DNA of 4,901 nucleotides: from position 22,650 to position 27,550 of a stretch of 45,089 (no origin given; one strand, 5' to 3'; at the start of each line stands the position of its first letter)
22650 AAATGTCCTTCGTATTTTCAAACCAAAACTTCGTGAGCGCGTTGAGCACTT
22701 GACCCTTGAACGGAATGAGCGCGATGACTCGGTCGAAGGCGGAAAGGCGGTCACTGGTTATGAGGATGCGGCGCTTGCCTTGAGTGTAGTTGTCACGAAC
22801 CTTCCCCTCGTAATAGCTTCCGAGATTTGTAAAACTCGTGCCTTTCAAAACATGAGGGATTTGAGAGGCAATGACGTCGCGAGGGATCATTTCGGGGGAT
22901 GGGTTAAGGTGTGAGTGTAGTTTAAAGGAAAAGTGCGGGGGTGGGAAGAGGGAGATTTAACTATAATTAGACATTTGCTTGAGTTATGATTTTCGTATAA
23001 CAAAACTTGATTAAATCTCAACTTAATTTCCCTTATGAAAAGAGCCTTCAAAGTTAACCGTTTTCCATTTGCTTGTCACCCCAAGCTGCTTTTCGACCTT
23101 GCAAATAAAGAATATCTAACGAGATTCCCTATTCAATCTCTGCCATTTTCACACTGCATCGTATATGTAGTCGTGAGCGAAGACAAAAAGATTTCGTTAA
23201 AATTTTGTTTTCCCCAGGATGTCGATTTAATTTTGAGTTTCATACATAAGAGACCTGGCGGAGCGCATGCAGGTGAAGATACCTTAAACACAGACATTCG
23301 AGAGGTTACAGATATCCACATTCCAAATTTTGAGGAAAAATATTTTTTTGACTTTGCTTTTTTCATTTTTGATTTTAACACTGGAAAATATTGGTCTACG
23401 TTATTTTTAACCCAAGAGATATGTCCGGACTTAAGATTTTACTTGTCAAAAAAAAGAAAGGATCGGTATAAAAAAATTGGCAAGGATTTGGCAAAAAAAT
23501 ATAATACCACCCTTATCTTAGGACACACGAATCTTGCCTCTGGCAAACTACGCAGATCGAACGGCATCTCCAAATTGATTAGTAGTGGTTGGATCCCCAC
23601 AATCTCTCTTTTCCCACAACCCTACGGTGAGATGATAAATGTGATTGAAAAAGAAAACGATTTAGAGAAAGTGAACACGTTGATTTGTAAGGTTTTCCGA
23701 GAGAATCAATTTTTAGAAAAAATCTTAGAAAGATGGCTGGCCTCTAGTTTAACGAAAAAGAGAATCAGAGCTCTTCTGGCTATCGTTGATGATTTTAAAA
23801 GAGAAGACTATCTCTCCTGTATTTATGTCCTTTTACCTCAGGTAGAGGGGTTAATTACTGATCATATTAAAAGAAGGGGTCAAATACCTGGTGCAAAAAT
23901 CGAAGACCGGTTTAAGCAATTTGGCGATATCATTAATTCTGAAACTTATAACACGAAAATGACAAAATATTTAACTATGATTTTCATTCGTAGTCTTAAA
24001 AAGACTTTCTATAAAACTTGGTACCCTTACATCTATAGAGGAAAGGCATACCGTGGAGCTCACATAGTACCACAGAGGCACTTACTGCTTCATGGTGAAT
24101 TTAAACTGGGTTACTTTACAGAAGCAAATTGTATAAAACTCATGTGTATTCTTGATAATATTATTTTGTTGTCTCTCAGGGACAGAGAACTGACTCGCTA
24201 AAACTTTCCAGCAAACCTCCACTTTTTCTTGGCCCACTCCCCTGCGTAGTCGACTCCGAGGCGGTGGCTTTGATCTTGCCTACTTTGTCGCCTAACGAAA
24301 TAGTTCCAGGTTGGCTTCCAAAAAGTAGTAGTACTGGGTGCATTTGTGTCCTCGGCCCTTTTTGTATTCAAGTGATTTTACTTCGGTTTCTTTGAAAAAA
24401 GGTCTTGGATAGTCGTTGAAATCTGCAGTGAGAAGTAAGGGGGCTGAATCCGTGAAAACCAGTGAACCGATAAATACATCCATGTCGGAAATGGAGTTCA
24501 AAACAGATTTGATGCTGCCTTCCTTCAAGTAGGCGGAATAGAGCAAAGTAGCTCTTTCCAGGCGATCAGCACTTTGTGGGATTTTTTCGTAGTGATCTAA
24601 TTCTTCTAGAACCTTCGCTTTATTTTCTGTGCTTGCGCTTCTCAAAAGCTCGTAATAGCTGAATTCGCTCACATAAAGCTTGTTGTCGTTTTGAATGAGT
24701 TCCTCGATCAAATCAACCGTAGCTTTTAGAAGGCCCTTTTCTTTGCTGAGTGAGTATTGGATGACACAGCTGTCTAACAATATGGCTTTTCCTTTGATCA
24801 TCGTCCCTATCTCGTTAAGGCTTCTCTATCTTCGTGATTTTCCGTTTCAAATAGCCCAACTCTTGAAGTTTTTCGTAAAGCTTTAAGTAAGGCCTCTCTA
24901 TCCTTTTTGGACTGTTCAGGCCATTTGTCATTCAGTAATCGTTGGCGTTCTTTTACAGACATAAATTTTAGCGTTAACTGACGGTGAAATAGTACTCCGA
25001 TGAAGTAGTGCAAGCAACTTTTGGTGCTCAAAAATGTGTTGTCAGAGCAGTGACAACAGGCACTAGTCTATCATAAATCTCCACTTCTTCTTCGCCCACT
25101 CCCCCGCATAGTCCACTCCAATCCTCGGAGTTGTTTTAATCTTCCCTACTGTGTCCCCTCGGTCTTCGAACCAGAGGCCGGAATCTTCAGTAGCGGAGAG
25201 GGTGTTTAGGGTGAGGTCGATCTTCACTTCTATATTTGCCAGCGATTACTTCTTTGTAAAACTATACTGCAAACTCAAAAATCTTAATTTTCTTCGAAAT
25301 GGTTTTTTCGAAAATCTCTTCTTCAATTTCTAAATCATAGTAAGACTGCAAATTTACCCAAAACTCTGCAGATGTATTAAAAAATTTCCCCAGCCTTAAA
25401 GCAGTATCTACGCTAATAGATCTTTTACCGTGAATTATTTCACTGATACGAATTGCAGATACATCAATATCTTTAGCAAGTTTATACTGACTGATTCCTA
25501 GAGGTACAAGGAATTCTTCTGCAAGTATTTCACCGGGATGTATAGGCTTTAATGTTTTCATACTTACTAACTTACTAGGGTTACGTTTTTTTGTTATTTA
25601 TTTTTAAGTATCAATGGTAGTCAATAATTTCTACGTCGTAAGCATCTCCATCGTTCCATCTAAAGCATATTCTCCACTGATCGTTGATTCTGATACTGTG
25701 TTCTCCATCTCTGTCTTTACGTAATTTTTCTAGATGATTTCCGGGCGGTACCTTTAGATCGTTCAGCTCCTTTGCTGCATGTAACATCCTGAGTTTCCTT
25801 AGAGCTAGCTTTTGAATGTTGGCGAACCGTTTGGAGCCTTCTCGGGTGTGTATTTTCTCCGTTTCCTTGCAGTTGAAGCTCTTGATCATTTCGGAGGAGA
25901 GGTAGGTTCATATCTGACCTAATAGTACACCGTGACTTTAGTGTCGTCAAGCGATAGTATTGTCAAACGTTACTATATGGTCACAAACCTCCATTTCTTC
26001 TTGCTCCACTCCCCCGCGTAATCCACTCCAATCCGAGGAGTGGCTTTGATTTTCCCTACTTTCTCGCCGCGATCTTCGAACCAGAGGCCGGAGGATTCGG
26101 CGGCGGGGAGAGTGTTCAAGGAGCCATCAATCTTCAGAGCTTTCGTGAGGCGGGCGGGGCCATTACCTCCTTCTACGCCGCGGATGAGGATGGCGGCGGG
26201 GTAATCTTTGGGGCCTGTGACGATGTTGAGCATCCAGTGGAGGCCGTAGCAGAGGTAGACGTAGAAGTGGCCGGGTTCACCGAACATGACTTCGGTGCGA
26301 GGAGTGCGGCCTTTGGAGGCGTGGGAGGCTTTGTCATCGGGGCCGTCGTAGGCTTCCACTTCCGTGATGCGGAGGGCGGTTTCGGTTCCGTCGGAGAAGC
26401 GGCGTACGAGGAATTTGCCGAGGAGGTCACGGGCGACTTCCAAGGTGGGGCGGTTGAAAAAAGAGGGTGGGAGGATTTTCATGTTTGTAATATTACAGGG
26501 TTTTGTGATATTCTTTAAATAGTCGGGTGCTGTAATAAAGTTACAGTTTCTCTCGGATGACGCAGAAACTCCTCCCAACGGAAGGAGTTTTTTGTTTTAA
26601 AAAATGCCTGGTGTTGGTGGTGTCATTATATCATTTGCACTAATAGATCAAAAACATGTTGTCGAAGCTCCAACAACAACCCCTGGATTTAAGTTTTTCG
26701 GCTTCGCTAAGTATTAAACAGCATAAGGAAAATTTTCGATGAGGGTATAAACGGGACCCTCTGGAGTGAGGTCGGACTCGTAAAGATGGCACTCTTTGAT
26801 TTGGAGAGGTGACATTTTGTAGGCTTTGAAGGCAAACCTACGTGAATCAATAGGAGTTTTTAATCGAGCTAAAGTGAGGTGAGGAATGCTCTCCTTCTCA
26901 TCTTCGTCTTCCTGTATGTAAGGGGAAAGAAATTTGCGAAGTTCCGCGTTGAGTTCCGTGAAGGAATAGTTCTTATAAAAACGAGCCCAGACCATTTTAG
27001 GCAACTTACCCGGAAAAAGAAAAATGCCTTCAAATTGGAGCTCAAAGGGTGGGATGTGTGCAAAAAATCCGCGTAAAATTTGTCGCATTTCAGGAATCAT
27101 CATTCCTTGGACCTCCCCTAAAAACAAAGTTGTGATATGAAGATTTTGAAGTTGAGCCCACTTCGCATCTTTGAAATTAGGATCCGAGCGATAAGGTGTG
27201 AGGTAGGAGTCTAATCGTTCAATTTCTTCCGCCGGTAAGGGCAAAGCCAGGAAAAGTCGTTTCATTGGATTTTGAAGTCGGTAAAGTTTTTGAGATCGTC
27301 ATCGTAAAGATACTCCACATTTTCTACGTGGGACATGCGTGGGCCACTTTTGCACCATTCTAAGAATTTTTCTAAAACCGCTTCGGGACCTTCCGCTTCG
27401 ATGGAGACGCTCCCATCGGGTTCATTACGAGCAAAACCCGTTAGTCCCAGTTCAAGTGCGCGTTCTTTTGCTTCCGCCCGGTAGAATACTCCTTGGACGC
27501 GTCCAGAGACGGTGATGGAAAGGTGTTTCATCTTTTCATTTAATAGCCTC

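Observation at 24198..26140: Three copies of the mpg 3' end delimit stacked toxin-antitoxin cassettes: an integration hotspot with no visible integrase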

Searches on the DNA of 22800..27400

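Call 86: search_rna_families(source=window, start=22800, end=27400, threshold=evalue, max_evalue=1)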
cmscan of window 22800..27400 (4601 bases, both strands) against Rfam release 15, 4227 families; matches with E-value up to 1: 1.
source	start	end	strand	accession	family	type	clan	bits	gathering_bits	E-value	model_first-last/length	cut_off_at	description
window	24586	24680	-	RF00114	S15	Cis-reg; leader;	CL00121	18.1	39.5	0.71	1-117/117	no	Ribosomal S15 leader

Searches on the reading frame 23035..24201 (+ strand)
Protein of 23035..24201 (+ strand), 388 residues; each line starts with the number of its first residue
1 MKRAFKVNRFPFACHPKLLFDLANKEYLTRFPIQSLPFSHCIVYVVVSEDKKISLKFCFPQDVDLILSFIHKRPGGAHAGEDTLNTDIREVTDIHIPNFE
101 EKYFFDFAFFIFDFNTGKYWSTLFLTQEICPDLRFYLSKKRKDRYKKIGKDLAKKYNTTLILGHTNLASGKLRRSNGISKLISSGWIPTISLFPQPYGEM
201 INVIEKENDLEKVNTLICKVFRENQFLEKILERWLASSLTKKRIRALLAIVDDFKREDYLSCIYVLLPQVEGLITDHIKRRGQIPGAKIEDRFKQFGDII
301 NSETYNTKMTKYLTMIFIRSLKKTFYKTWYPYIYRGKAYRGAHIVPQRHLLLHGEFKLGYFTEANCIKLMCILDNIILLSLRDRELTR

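Call 7: search_protein_families(library=pfam, proteins=[window:23035-24201:+], max_evalue=0.01)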
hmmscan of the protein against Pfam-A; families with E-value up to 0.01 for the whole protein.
window:23035-24201:+ (388 aa): 0 families

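Call 68: search_protein_families(library=pfam, proteins=[L147:8590-9183:+, L147:9192-9626:+, L147:10818-11489:+, L147:6868-7269:-, L148:3162-3794:-, L148:3878-4489:+], max_evalue=0.01)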
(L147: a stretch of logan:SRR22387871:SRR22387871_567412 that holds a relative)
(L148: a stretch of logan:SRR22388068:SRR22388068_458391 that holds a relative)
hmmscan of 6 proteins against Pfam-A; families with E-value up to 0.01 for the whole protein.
L147:8590-9183:+ (197 aa): 0 families

L147:9192-9626:+ (144 aa): 0 families

L147:10818-11489:+ (223 aa): 2 families
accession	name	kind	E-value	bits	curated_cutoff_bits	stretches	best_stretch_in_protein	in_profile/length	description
PF11185.13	DUF2971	-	0.00011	23.9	22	1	77-143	1-89/89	Protein of unknown function (DUF2971)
PF05847.17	Baculo_LEF-3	-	0.001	18.9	27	1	83-186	188-291/337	Nucleopolyhedrovirus late expression factor 3 (LEF-3)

L147:6868-7269:- (133 aa): 0 families

L148:3162-3794:- (210 aa): 2 families
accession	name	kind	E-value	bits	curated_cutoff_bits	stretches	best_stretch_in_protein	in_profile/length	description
PF13643.11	DUF4145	-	0.00032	21.1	23.1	1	79-139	35-81/88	Domain of unknown function (DUF4145)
PF05068.17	MtlR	-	0.0073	16.7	25.2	1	83-158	51-125/165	Mannitol repressor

L148:3878-4489:+ (203 aa): 0 families

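Call 69: search_protein_families(library=padloc, proteins=[window:23035-24201:+, L148:3162-3794:-, L147:10818-11489:+, L147:8590-9183:+, L147:9192-9626:+], max_evalue=0.01)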
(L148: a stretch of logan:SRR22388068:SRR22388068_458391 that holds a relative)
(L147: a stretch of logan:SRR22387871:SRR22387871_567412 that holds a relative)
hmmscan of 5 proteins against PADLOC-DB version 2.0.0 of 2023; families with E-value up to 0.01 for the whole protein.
window:23035-24201:+ (388 aa): 0 families

L148:3162-3794:- (210 aa): 0 families

L147:10818-11489:+ (223 aa): 5 families
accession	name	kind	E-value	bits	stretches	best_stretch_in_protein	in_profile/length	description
PDLC04991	PDC-S31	-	5.9e-39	131.9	1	1-182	1-180/208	-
PDLC04990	PDC-S31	-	3.2e-24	84.1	1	51-164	100-220/259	-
PDLC04994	PDC-S31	-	1.4e-11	42.2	1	50-152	110-213/273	-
PDLC04992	PDC-S31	-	4.8e-07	27.8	1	59-154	55-167/220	-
PDLC04993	PDC-S31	-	4.2e-06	24.2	1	102-157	133-187/245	-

L147:8590-9183:+ (197 aa): 0 families

L147:9192-9626:+ (144 aa): 0 families

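Call 83: search_protein_families(library=ncbifam, proteins=[window:23035-24201:+], max_evalue=0.01)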
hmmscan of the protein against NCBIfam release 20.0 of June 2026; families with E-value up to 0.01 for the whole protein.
window:23035-24201:+ (388 aa): 0 families
